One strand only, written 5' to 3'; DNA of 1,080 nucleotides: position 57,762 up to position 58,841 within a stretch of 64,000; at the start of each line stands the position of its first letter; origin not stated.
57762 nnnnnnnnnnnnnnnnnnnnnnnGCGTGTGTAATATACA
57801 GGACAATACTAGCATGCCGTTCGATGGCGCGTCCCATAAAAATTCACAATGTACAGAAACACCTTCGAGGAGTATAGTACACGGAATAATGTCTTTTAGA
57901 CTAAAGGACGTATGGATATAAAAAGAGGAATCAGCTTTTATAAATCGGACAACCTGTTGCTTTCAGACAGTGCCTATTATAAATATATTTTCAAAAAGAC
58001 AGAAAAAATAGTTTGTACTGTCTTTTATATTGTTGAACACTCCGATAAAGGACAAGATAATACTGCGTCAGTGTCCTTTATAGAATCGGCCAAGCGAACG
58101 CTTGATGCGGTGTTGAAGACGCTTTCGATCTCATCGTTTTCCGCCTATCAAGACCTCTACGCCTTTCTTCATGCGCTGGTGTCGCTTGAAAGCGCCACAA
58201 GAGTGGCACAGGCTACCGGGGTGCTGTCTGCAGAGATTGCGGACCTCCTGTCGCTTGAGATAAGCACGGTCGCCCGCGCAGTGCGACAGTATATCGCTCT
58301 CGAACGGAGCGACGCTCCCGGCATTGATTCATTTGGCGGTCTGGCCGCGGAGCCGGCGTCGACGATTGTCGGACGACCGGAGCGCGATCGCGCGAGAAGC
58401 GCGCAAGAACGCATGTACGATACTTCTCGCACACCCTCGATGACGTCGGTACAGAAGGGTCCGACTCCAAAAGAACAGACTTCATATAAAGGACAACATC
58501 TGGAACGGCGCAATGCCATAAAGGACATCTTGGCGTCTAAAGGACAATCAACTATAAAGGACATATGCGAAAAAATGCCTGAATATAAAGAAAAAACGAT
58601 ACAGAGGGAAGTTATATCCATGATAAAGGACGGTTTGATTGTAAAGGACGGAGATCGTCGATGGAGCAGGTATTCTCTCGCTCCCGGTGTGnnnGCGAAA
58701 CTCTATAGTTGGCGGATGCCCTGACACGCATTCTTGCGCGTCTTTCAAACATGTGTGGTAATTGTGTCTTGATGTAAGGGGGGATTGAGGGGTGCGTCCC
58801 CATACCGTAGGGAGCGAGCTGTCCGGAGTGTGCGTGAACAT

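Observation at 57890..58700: Array of nine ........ motifs, in two codon phases, inside an AT-rich gene for a putative wHTH protein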

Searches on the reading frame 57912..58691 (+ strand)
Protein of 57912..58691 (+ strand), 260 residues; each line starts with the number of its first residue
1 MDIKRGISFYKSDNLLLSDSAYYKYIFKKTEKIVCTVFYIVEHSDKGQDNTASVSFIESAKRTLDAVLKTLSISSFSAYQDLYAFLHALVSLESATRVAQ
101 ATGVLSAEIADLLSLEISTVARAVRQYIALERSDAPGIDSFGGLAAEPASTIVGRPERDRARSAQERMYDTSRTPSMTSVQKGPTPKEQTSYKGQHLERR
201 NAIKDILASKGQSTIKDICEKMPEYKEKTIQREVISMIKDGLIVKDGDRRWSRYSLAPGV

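Call 6: search_protein_families(library=pfam, proteins=[window:57912-58691:+], max_evalue=10)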
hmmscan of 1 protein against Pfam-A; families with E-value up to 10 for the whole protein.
window:57912-58691:+ (260 aa): 5 families
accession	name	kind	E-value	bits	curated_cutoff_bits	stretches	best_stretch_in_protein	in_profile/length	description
PF11277.13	Med24_N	-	0.007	14.9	25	1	45-115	411-484/998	Mediator complex subunit 24 N-terminal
PF02827.21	PKI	-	0.016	15.9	25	1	199-224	18-43/69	cAMP-dependent protein kinase inhibitor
PF08769.17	Spo0A_C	-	0.021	15.3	25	1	89-129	25-65/104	Sporulation initiation factor Spo0A C terminal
PF20222.3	DUF6581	-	0.16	11.3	27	1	160-250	150-236/401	Family of unknown function (DUF6581)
PF08721.17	Tn7_Tnp_TnsA_C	-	0.25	12.3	23.4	0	191-224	25-58/83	TnsA endonuclease C terminal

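Call 9: find_homologous_proteins(query=window:57912-58691:+, max_evalue=0.001)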
Query window:57912-58691:+ (260 aa): 61 proteins with E <= 0.001 among 1059 candidates.
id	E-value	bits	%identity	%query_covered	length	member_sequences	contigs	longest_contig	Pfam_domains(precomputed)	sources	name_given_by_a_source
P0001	3.0e-162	556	100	100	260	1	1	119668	-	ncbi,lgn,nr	ncbi:hypothetical protein HY416_02555 [Candidatus Kaiserbacteria bacterium]|nr:hypothetical protein 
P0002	9.4e-80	286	54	100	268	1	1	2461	-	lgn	-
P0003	2.4e-78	281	56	100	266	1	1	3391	-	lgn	-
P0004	1.6e-76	275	55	100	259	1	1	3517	-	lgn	-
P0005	2.6e-76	275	53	100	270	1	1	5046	-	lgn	-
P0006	4.8e-75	271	55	100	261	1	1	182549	-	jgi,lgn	jgi:DNA-binding transcriptional ArsR family regulator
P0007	5.8e-75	270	51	100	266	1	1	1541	-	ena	-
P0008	7.6e-72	260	53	100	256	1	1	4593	-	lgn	-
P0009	1.9e-71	259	51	100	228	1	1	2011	-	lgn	-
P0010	5.8e-69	251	51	100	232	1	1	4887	-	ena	-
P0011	4.0e-67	245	51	100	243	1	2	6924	-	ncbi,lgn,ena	-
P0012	3.6e-65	238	48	100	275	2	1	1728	-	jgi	-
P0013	2.5e-61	226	48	100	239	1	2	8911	-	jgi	jgi:hypothetical protein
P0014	6.0e-61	225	47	100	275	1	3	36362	-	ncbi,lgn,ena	-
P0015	1.5e-60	223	48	97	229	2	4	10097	-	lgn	-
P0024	4.5e-45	173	44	99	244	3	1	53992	-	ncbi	-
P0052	1.1e-11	63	26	97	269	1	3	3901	-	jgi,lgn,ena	-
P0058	7.8e-8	51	41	33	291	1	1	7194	-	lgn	-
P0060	4.9e-7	48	28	96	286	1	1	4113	-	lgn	-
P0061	1.4e-5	43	29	90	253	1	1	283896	-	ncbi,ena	-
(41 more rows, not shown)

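Call 10: search_solved_structures(query=window:57912-58691:+, max_evalue=10, show_alignments=3)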
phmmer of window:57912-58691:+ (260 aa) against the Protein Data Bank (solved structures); distinct sequences matched with E-value up to 10: 0.

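Call 13: find_related_loci(query=A1, collection=genome_contigs, flank=3000)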
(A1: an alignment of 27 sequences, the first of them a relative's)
Query A1 (260 aa) in genome_contigs; peptide patterns used: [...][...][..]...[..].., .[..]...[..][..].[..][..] (x = any residue, [..] = any of these).
523 stretches matched a pattern; 443 encode a relative of the query (tblastn E <= 1e-3); the best 80 are kept; 80 distinct loci.
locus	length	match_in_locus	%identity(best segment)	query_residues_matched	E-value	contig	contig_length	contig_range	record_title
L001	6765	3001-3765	41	1-259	8e-61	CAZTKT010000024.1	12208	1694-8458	MAG TPA_asm: uncultured Candidatus Saccharibacteria bacterium isolate binchicken_co264_14 genome assembly, contig: NODE_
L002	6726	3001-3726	41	2-256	9e-56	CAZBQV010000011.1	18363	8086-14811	MAG TPA_asm: uncultured Candidatus Saccharibacteria bacterium isolate SRP329715_co1_21 genome assembly, contig: NODE_449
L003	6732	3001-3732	44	1-257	5e-54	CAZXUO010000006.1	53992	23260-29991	MAG TPA_asm: uncultured Candidatus Saccharibacteria bacterium isolate SRP286056_co1_476 genome assembly, contig: NODE_58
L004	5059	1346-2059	41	1-260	3e-52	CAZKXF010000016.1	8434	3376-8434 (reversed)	MAG TPA_asm: uncultured Candidatus Saccharibacteria bacterium isolate SRP329715_co1_125 genome assembly, contig: NODE_12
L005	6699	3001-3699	36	1-256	6e-42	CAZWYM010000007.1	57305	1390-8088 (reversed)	MAG TPA_asm: uncultured Candidatus Saccharibacteria bacterium isolate SRP286056_co2_193 genome assembly, contig: NODE_57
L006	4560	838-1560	36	1-259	2e-40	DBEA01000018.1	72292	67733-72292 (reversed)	MAG TPA_asm: Patescibacteria group bacterium UBA918 UBA918_contig_60, whole genome shotgun sequence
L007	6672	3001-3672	38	16-256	5e-40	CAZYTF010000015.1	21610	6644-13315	MAG TPA_asm: uncultured Candidatus Saccharibacteria bacterium isolate binchicken_co47_12 genome assembly, contig: NODE_1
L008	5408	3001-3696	38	7-256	3e-40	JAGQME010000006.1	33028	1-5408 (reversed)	MAG: Candidatus Kaiserbacteria bacterium isolate HKST-UBA34 NODE_6_length_33028_cov_5.010895, whole genome shotgun seque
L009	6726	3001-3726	35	1-256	8e-40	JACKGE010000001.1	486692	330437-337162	MAG: Candidatus Nomurabacteria bacterium isolate HK-STAS-PATE-26 HK-STAS-PATE-26_1, whole genome shotgun sequence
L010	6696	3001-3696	36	1-256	2e-39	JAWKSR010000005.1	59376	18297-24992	MAG: Candidatus Paceibacterota bacterium isolate AC3.73 AC3.73.fa-5, whole genome shotgun sequence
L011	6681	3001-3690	36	1-256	3e-39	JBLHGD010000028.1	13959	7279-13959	MAG: Candidatus Azotimanducaceae bacterium isolate 3300054976_96 Ga0535667_0007351, whole genome shotgun sequence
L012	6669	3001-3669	36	16-256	4e-39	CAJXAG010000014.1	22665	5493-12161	TPA_asm: uncultured bacterium isolate ERR599159_bin.108_MetaBAT_v2.12.1_MAG genome assembly, contig: NODE_795_length_226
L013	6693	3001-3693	36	11-259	1e-38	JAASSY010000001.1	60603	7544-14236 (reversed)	MAG: Candidatus Parcubacteria bacterium isolate KhS_metabat.28 KhS_C64, whole genome shotgun sequence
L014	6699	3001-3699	36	1-256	9e-39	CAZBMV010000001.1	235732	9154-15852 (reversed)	MAG TPA_asm: uncultured Candidatus Saccharibacteria bacterium isolate binchicken_co16_358 genome assembly, contig: NODE_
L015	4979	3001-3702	35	1-256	3e-38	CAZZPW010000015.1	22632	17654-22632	MAG TPA_asm: uncultured Candidatus Saccharibacteria bacterium isolate binchicken_co13_220 genome assembly, contig: NODE_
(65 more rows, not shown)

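Call 27: predict_structure(alignment_id=A1)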
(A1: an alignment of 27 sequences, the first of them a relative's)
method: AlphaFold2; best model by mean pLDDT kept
length: 260 residues; sequences in the alignment: 27
mean_pLDDT: 80.1   pTM: 0.52
mean pLDDT of the five models: 80.1, 80.0, 79.3, 78.1, 77.6
residues with pLDDT >= 90: 157; 70-90: 27; 50-70: 13; < 50: 63
segments of 3 or more residues with pLDDT < 50: 1-3, 5-10, 137-139, 141-174, 176-191
pLDDT, mean of each block of 10 residues (from residue 1): 46 77 95 98 82 96 98 91 98 98 96 98 95 59 42 38 44 45 43 79 96 96 96 96 90 90
secondary structure, 60 per line:
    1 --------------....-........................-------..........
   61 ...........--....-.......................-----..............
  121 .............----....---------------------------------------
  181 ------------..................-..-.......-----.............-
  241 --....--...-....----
elements in order: H20-43 H51-71 H79-101 H107-133 H138-141 H193-210 H215-221 H227-239 E243-246 E253-256

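Call 36: find_encoding_contigs(protein=P0006, flank=10000, max_places=1)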
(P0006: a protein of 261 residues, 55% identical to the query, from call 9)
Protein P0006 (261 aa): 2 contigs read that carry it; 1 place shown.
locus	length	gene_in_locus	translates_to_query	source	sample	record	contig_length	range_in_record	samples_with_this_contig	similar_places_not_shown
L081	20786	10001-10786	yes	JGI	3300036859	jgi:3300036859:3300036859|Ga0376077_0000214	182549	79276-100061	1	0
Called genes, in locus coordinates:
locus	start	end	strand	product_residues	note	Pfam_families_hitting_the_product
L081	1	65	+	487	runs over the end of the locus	PF00133:tRNA-synt_1, PF09334:tRNA-synt_1g, PF00133:tRNA-synt_1, PF01406:tRNA-synt_1e (weak)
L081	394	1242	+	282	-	PF01026:TatD_DNase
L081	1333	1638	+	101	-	-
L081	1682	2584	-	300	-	PF02557:VanY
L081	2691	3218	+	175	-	PF01250:Ribosomal_S6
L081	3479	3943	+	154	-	PF00436:SSB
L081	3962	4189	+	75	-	PF01084:Ribosomal_S18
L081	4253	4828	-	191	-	PF08207:EFP_N, PF09285:Elong-fact-P_C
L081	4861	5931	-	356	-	PF00154:RecA_N, PF06745:ATPase (faint), PF08423:Rad51, PF27531:MT3502_N (weak), PF21096:RecA_C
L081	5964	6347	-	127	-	-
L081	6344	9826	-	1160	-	PF17854:FtsK_alpha, PF01580:FtsK_SpoIIIE, PF14890:Intein_splicing, PF14528:LAGLIDADG_3, PF01580:FtsK_SpoIIIE, PF09397:FtsK_gamma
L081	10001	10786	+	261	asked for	-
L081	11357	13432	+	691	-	-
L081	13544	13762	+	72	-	PF14076:DUF4258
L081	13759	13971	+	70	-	PF10049:DUF2283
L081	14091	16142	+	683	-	PF04932:Wzy_C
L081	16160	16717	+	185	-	-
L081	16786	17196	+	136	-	-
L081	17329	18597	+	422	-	-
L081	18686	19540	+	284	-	PF01471:PG_binding_1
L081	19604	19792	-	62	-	-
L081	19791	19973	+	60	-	-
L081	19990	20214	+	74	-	PF10049:DUF2283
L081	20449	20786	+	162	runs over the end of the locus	PF00466:Ribosomal_L10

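Call 37: find_encoding_contigs(protein=P0061, flank=10000, max_places=1)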
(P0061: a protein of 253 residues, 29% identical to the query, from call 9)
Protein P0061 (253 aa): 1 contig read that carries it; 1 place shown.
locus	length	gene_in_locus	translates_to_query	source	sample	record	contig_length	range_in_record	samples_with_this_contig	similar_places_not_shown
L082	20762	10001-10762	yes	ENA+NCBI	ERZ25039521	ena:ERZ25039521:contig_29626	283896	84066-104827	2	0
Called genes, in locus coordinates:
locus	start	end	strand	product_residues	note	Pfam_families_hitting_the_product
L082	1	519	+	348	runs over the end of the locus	PF01594:AI-2E_transport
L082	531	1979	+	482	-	PF00133:tRNA-synt_1, PF01921:tRNA-synt_1f (faint), PF09334:tRNA-synt_1g, PF00133:tRNA-synt_1, PF01406:tRNA-synt_1e (weak)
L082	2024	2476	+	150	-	PF00583:Acetyltransf_1 (weak)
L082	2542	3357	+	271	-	PF01026:TatD_DNase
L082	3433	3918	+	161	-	PF01250:Ribosomal_S6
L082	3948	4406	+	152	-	PF00436:SSB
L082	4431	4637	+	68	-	PF01084:Ribosomal_S18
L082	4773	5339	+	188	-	PF08207:EFP_N, PF01132:EFP, PF09285:Elong-fact-P_C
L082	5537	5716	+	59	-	-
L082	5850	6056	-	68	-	-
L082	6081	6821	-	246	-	PF00154:RecA_N, PF21096:RecA_C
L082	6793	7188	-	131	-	PF00154:RecA_N, PF08423:Rad51 (weak), PF06745:ATPase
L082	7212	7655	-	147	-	PF09136:Glucodextran_B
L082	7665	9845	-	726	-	PF13491:FtsK_4TM (weak), PF17854:FtsK_alpha, PF01580:FtsK_SpoIIIE, PF01935:DUF87 (weak), PF09397:FtsK_gamma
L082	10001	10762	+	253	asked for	-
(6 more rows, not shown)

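Call 38: find_encoding_contigs(protein=P0052, flank=5000, max_places=1)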
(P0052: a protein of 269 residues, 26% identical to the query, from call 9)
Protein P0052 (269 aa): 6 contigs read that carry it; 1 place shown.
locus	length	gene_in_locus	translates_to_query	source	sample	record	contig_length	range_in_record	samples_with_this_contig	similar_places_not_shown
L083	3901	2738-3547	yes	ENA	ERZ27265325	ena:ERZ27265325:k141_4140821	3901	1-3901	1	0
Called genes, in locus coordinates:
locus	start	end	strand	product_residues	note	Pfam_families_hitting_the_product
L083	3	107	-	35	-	?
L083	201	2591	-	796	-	PF13491:FtsK_4TM (weak), PF17854:FtsK_alpha, PF01580:FtsK_SpoIIIE, PF09397:FtsK_gamma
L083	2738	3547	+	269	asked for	-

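Call 42: search_protein_families(library=ncbifam, proteins=[P0001, P0024, P0061], max_evalue=1)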
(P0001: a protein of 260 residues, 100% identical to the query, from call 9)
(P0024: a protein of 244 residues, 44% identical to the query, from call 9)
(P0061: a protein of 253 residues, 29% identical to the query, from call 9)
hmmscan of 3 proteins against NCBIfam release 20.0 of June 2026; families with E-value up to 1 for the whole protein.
P0001 (260 aa): 2 families
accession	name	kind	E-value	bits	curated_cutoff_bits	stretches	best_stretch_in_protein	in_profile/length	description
NF007528.0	PRK10141.1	subfamily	0.072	12.9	97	1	198-259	16-76/117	metalloregulator ArsR/SmtB family transcription factor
TIGR01529.1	argR_whole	equivalog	0.11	12.6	130.45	1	198-257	2-62/146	arginine repressor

P0024 (244 aa): 4 families
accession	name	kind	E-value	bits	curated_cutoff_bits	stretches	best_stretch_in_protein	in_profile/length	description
TIGR01884.1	cas_HTH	subfamily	0.012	15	60.2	1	194-242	151-197/202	CRISPR-associated CARF protein Csa3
NF033788.1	HTH_metalloreg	subfamily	0.032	14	55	1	187-243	13-68/77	metalloregulator ArsR/SmtB family transcription factor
NF052540.1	CydityrSynMycb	equivalog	0.041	13.5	300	1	32-137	89-193/223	cyclodityrosine synthase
NF003364.0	PRK04439.1-3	equivalog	0.13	11.2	553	1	27-96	168-234/400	methionine adenosyltransferase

P0061 (253 aa): 4 families
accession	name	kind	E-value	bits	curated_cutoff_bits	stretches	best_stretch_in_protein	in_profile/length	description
NF041397.1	TranRegGlpR_Halo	equivalog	0.019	14.6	300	1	193-241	4-51/253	HTH-type transcriptional regulator GlpR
TIGR01884.1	cas_HTH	subfamily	0.021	14.2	60.2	1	183-251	131-197/202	CRISPR-associated CARF protein Csa3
NF008843.0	PRK11883.1-3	equivalog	0.04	13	406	1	49-117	148-215/424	protoporphyrinogen oxidase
NF033788.1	HTH_metalloreg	subfamily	0.14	12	55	1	195-252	12-68/77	metalloregulator ArsR/SmtB family transcription factor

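Call 46: search_protein_representatives(alignment_id=A1)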
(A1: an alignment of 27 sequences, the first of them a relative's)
Query: 27 sequences, 249 profile positions. Proteins with E-value up to 0.001 (for the whole library): 4250; up to 1e-10: 3303; up to 1e-30: 1152. The best 150 are listed.
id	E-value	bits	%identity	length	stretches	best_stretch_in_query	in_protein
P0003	3.3e-95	335.0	-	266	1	1-248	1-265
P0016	1.8e-90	319.5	-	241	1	1-248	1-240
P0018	1.9e-88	312.9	-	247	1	1-247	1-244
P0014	2.8e-84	299.2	-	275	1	1-248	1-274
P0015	3.5e-80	285.8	-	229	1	10-248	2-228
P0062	3.9e-80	285.6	-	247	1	1-247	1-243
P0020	2.5e-78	279.7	-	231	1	1-246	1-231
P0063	5.4e-77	275.3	-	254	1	1-246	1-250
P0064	4.8e-76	272.2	-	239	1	1-247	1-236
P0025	8.1e-76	271.5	-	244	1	1-246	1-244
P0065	4.3e-75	269.1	-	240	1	1-246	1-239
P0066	2.2e-74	266.8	-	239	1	1-248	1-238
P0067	3.4e-74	266.2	-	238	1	1-246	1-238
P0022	8.3e-72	258.3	-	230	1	17-247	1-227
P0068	3.6e-71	256.3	-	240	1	1-246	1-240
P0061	1.0e-56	208.9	-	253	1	1-246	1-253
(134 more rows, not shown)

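Call 59: search_dna_similar(query=window:57912-58691:+, collection=plasmids, mode=protein, max_evalue=0.001, max_rows=10)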
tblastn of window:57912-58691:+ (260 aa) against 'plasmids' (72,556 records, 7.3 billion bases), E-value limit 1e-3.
No match.

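Call 60: search_dna_similar(query=window:57912-58691:+, collection=phages, mode=protein, max_evalue=0.001, max_rows=10)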
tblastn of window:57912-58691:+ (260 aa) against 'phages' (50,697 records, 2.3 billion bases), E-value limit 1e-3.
No match.

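Call 61: search_protein_families(library=padloc, proteins=[P0001, P0024, P0061], max_evalue=0.1)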
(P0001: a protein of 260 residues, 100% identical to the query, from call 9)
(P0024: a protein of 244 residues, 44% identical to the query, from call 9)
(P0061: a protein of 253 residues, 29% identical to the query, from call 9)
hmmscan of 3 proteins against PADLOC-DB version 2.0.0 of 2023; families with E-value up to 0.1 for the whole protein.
P0001 (260 aa): 4 families
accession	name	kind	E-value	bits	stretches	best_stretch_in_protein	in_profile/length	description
PDLC01879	CARF3--CARF_TM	-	0.0054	14.4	1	206-257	164-210/222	-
PDLC03627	REase_MTase_IIG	-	0.0078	11.9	1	155-251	1037-1134/1136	Type IIG restriction enzyme-methyltransferase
PDLC01850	CARF3--CARF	-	0.011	13.6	1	200-249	147-195/209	-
PDLC01044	Csa3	-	0.031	12.2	0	208-254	146-184/194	Type I-A associated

P0024 (244 aa): 6 families
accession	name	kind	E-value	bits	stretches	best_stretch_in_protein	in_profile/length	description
PDLC01850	CARF3--CARF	-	0.0021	15.9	1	184-237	144-196/209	-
PDLC01434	CasR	-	0.0093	13.8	1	192-236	135-176/191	"CAS-I,CAS-II,CAS-III,CAS-IV,CAS-V,CAS-VI; associated_signaling"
PDLC01268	CasR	-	0.01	13.8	1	192-237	131-173/179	"CAS-I,CAS-II,CAS-III,CAS-IV,CAS-V,CAS-VI; associated_signaling"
PDLC01857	CARF3--CARF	-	0.013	13.2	1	192-241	136-183/201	-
PDLC03627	REase_MTase_IIG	-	0.02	10.6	1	175-238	1071-1134/1136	Type IIG restriction enzyme-methyltransferase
PDLC01879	CARF3--CARF_TM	-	0.022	12.4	1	120-242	126-208/222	-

P0061 (253 aa): 7 families
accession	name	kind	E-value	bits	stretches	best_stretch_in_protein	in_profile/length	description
PDLC01879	CARF3--CARF_TM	-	0.0001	20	1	195-251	157-208/222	-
PDLC01848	CARF3--CARF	-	0.00066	17.4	1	184-242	125-182/197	-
PDLC01850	CARF3--CARF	-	0.0013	16.6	1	170-245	121-195/209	-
PDLC01434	CasR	-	0.003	15.4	1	192-245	126-176/191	"CAS-I,CAS-II,CAS-III,CAS-IV,CAS-V,CAS-VI; associated_signaling"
PDLC01860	CARF3--CARF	-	0.0037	15.4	1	193-244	142-192/210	-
PDLC01852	CARF3--CARF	-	0.0077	14.2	1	194-243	143-191/208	-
PDLC01866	CARF3--CARF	-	0.018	13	1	191-247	136-191/207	-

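Call 63: find_encoding_contigs(protein=P0058, flank=4000, max_places=1)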
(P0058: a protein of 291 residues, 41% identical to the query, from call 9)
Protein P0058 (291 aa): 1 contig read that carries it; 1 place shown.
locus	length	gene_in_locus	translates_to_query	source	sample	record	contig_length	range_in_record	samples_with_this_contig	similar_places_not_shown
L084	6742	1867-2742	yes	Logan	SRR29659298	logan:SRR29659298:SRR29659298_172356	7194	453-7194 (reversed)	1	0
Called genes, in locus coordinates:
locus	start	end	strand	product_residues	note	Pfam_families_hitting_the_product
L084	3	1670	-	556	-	?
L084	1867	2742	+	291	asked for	-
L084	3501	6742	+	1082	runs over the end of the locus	PF01471:PG_binding_1 (weak)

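Call 64: find_encoding_contigs(protein=P0060, flank=4000, max_places=1)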
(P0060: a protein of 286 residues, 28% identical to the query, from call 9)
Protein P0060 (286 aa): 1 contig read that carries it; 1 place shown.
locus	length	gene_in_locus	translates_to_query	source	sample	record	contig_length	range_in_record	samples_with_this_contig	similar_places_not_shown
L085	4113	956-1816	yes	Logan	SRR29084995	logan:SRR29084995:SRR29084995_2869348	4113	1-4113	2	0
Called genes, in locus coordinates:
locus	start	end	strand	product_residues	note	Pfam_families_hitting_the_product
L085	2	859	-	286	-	?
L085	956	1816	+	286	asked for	-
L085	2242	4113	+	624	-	?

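Call 67: search_solved_structures(query=A1, max_evalue=10)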
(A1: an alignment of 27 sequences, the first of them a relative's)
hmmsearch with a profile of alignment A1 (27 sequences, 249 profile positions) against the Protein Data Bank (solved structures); distinct sequences matched with E-value up to 10: 0.
